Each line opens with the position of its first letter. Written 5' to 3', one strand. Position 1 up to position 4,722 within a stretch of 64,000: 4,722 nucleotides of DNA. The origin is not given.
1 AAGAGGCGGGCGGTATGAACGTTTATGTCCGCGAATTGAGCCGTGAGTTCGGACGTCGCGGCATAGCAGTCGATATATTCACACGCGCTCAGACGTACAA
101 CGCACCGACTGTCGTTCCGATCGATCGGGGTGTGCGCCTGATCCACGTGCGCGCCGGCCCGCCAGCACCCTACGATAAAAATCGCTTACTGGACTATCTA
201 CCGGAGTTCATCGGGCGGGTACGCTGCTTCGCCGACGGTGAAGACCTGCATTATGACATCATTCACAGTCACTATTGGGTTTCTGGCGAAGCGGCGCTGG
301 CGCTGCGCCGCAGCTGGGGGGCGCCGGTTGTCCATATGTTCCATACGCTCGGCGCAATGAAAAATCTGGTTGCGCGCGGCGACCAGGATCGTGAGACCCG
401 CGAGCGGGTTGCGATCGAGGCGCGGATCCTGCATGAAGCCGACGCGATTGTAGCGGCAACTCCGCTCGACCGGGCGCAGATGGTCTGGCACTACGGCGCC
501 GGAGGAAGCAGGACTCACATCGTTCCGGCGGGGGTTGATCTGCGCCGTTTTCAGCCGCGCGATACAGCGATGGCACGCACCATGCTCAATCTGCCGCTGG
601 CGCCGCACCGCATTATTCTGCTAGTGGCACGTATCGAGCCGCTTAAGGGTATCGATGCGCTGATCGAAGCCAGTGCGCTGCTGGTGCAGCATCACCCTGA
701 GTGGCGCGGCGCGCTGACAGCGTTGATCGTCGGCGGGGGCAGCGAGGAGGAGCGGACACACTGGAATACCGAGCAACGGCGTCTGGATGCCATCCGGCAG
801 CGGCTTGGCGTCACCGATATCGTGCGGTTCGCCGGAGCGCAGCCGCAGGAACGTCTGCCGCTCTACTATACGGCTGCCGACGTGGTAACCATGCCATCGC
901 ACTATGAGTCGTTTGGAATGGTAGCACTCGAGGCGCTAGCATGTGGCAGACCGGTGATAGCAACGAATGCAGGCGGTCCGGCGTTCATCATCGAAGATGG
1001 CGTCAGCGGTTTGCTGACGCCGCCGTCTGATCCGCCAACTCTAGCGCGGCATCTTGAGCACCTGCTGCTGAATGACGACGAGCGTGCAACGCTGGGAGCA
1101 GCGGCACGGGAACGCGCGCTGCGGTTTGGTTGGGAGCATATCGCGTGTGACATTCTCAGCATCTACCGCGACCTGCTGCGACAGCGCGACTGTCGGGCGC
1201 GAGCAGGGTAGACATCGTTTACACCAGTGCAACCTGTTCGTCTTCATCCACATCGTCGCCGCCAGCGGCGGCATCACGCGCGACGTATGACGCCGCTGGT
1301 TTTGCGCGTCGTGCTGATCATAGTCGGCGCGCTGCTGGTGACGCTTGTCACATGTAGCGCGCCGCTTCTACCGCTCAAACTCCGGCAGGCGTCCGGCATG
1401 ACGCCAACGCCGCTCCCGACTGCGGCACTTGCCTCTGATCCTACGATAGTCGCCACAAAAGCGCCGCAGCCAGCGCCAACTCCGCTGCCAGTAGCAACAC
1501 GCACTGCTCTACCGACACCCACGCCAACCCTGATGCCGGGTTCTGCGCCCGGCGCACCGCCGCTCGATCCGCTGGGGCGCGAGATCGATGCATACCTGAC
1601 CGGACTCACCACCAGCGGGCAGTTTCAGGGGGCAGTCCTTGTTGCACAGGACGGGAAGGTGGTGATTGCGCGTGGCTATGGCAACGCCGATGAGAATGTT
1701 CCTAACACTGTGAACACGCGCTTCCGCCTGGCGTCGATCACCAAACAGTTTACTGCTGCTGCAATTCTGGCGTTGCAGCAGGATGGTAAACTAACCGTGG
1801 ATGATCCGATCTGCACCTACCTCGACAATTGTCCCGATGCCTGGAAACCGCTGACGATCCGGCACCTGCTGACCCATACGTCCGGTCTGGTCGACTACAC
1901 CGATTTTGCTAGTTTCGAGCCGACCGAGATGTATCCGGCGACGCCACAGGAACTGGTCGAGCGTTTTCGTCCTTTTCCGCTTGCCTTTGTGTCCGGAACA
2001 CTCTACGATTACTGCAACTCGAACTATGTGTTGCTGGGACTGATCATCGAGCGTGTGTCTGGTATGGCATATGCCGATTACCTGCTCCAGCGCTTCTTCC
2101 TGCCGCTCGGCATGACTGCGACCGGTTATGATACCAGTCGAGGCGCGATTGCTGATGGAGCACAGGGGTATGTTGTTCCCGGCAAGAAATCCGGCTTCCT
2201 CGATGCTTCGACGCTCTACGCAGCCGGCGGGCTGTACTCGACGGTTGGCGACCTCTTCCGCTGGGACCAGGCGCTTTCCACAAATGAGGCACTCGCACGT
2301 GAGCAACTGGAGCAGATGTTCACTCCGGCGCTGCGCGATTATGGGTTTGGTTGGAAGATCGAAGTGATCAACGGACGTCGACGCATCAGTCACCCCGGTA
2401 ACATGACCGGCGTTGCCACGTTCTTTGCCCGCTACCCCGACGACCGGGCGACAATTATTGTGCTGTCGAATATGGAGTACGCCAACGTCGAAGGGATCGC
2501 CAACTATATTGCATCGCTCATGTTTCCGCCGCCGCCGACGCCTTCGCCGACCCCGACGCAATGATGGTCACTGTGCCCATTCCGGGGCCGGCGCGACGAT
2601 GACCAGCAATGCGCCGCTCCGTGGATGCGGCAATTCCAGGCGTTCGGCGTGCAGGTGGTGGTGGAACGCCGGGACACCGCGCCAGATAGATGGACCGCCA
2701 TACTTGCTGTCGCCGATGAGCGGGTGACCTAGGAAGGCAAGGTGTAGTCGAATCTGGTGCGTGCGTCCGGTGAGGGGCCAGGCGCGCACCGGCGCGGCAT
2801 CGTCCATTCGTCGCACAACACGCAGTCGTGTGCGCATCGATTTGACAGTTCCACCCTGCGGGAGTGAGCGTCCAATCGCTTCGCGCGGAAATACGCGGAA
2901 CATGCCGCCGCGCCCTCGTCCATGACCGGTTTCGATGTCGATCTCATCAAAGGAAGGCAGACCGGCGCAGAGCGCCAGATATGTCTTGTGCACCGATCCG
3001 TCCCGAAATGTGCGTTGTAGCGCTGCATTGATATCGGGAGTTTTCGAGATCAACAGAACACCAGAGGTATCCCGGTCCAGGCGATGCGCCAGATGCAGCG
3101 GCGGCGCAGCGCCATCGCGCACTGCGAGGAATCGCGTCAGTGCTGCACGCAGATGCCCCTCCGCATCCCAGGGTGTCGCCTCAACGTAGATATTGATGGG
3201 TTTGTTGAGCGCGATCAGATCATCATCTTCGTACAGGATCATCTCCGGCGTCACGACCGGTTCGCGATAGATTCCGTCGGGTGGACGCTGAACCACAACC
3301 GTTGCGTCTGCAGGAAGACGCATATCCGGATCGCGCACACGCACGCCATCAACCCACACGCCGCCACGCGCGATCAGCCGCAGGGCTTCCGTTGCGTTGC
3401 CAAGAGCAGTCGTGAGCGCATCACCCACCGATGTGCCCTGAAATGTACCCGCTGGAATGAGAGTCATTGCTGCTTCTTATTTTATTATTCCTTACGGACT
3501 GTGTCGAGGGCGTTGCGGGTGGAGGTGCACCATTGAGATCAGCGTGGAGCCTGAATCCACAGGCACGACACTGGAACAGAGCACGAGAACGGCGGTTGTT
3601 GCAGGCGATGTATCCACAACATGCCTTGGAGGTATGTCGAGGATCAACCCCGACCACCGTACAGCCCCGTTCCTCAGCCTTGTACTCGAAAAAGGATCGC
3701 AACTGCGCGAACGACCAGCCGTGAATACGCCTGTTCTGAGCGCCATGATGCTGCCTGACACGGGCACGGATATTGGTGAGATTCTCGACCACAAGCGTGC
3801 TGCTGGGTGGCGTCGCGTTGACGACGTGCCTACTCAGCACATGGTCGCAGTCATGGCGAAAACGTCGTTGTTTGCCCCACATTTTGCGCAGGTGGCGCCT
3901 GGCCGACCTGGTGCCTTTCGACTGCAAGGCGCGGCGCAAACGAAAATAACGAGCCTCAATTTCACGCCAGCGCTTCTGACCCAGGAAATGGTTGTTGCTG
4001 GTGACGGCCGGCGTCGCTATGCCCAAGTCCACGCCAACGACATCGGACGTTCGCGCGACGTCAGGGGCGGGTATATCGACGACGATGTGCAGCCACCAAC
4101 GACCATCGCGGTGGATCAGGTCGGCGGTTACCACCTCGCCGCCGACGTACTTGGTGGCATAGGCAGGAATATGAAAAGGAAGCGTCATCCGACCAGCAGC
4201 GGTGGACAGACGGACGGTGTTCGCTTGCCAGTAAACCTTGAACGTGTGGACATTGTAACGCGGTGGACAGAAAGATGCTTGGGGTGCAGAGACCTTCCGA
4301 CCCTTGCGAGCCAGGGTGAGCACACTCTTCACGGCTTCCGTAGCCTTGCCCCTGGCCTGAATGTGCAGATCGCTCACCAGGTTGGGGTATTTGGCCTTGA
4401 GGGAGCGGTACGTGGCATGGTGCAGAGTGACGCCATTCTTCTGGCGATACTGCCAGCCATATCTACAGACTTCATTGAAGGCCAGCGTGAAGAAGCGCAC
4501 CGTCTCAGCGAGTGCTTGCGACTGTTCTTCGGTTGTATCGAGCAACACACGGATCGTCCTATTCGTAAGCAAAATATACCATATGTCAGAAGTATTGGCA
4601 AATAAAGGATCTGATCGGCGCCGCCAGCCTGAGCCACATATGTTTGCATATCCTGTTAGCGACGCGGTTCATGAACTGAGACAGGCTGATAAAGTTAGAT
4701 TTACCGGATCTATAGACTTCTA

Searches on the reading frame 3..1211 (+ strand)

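Call 45: search_protein_families(library=pfam, proteins=[window:3-1211:+], max_evalue=0.001)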
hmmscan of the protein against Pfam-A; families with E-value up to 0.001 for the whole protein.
window:3-1211:+ (402 aa): 7 families
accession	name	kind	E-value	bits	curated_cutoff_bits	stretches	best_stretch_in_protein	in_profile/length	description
PF00534.26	Glycos_transf_1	-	5.6e-37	127.4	26.4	1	203-371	16-172/172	Glycosyl transferases group 1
PF13692.12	Glyco_trans_1_4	-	6.4e-32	111.2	27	1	203-356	2-141/142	Glycosyl transferases group 1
PF13439.12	Glyco_transf_4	-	9e-29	101.1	28.5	1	3-182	2-170/170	Glycosyltransferase Family 4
PF20706.3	GT4-conflict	-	5.8e-28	98.4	26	1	2-337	11-327/385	Family 4 Glycosyltransferase in conflict systems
PF13579.12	Glyco_trans_4_4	-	1.1e-25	91.2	29.7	1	3-177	1-158/158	Glycosyl transferase 4-like domain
PF13524.12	Glyco_trans_1_2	-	1.8e-07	31.6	25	1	273-385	28-143/144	Glycosyl transferase-like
PF00982.27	Glyco_transf_20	-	0.00022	20.5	32.5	1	171-316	239-396/473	Glycosyltransferase family 20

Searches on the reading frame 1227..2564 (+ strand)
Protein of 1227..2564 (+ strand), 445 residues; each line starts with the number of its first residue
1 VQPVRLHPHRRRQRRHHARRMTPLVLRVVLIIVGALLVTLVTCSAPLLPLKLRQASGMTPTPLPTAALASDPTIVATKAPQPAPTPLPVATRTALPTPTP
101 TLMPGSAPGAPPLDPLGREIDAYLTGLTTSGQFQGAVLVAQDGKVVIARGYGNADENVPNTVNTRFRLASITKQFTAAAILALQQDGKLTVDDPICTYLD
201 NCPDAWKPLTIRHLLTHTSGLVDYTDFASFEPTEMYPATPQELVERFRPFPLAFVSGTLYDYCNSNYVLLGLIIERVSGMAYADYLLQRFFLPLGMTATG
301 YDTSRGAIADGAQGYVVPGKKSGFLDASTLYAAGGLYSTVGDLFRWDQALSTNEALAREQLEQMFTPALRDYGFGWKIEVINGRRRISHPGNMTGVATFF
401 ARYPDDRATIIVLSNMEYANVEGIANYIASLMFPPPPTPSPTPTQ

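Call 45: search_protein_families(library=pfam, proteins=[window:1227-2564:+], max_evalue=0.001)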
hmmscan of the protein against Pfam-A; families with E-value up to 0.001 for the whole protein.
window:1227-2564:+ (445 aa): 1 family
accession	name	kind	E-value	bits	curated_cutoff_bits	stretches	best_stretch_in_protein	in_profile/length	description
PF00144.29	Beta-lactamase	-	1.6e-64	218.6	27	1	121-425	2-319/329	Beta-lactamase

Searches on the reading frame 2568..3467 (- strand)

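Call 45: search_protein_families(library=pfam, proteins=[window:2568-3467:-], max_evalue=0.001)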
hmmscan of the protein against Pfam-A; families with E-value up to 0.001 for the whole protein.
window:2568-3467:- (299 aa): 2 families
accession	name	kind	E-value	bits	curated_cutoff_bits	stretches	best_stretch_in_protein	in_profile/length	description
PF00849.27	PseudoU_synth_2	-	1.9e-24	87.1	26.8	1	83-244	1-151/152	RNA pseudouridylate synthase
PF01479.30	S4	-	0.00023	21.3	22.8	1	26-55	17-46/48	S4 domain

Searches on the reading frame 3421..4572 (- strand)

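Call 45: search_protein_families(library=pfam, proteins=[window:3421-4572:-], max_evalue=0.001)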
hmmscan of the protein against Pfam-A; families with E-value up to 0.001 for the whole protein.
window:3421-4572:- (383 aa): 2 families
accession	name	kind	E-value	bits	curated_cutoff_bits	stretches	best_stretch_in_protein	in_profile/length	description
PF07282.18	Cas12f1-like_TNB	-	1.3e-17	64.1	26.3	1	288-349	1-57/60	Cas12f1-like, TNB domain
PF01385.25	OrfB_IS605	-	3.5e-09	37.3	30.5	1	162-257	1-106/120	Probable transposase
